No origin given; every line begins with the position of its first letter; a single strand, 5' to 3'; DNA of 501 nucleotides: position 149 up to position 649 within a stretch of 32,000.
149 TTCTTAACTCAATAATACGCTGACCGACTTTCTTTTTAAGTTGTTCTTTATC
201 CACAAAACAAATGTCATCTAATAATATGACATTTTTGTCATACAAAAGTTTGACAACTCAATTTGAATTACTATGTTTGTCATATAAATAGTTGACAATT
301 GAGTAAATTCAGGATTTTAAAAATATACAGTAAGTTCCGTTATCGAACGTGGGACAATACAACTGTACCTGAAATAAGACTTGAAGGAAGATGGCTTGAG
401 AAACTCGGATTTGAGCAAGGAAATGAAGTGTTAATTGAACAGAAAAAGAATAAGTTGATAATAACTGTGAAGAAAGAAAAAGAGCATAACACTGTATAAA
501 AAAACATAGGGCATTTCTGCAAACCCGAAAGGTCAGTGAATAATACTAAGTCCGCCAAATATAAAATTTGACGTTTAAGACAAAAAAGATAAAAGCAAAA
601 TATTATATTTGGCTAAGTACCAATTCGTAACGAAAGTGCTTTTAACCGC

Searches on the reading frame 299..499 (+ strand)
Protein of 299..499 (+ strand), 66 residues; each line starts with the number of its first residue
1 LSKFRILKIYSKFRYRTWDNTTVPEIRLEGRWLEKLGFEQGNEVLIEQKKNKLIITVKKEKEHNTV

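Call 4: search_protein_families(library=ncbifam, proteins=[window:299-499:+], max_evalue=1)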
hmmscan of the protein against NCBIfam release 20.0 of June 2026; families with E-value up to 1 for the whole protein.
window:299-499:+ (66 aa): 1 family
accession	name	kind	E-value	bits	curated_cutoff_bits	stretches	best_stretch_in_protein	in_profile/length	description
NF010128.0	PRK13605.1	equivalog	1.7e-06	27.8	132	1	15-62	29-76/113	endoribonuclease SymE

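Call 5: search_protein_families(library=padloc, proteins=[window:299-499:+], max_evalue=1)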
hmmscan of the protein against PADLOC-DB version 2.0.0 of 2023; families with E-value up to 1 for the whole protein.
window:299-499:+ (66 aa): 0 families

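Call 6: search_protein_families(library=pfam, proteins=[window:299-499:+], max_evalue=1)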
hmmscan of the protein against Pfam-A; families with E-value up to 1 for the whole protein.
window:299-499:+ (66 aa): 3 families
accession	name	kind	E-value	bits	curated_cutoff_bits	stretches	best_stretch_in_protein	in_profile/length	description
PF08845.15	SymE_toxin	-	1.4e-10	41.6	29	1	17-57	13-54/54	Toxin SymE, type I toxin-antitoxin system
PF04014.23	MazE_antitoxin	-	7.9e-05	23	24.7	1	32-60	16-45/48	Antidote-toxin recognition MazE, bacterial antitoxin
PF08731.17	AFT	-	0.074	13.8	21.6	1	31-64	9-43/92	Transcription factor AFT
